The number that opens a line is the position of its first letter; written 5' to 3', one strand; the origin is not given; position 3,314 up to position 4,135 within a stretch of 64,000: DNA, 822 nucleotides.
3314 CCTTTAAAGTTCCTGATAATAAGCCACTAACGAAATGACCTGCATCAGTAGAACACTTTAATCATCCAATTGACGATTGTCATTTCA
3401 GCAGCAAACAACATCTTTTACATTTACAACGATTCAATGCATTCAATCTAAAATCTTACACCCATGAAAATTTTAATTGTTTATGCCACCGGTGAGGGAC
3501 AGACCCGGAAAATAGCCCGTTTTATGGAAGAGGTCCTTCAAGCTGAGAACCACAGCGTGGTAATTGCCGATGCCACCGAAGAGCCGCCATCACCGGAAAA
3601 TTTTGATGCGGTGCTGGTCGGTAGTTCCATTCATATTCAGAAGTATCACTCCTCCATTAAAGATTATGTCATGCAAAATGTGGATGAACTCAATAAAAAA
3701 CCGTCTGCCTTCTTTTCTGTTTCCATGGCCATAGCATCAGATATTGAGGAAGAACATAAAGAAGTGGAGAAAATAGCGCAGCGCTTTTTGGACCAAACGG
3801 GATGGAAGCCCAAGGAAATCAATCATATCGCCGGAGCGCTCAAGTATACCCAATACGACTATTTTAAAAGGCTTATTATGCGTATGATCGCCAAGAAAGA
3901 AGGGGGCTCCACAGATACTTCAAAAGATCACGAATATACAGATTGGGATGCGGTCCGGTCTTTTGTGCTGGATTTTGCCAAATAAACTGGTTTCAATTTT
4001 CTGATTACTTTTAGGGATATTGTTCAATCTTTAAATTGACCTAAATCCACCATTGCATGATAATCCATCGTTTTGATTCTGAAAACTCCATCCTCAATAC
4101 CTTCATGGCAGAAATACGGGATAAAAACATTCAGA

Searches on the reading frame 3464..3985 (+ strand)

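Call 28: search_protein_families(library=pfam, proteins=[window:3464-3985:+])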
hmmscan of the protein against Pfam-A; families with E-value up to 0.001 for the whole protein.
window:3464-3985:+ (173 aa): 3 families
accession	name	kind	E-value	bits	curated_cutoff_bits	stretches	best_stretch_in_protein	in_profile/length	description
PF12724.12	Flavodoxin_5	-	3.5e-38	131.6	27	1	4-153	1-145/145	Flavodoxin domain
PF12641.12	Flavodoxin_3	-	0.00082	19.7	27.5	0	4-95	1-84/160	Flavodoxin domain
PF13847.12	Methyltransf_31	-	0.00092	19.4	27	0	17-103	43-127/145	Methyltransferase domain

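Call 65: search_protein_families(library=ncbifam, proteins=[window:3464-3985:+], max_evalue=0.001)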
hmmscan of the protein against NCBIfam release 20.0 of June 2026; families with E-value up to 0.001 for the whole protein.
window:3464-3985:+ (173 aa): 7 families
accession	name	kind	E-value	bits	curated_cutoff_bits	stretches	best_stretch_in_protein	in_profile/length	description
NF008316.0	PRK11104.1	equivalog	3.7e-43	147.4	142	1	1-172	1-172/177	menaquinone-dependent protoporphyrinogen IX dehydrogenase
TIGR01754.1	flav_RNR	hypoth_equivalog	2.4e-07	30.7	163.8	1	1-82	1-83/140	putative ribonucleotide reductase-associated flavodoxin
NF006747.0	PRK09271.1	equivalog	2.5e-07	30.5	104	1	1-80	1-86/160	flavodoxin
TIGR01753.1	flav_short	equivalog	8.5e-07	29.6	123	1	3-55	1-54/140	flavodoxin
NF005216.0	PRK06703.1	subfamily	1.5e-05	25.1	127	1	1-54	2-56/151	flavodoxin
NF006738.0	PRK09267.1-4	equivalog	0.00036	20.2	172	0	1-56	1-55/171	flavodoxin FldA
NF006739.0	PRK09267.1-5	subfamily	0.00044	20.1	175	0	2-59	3-59/168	flavodoxin FldA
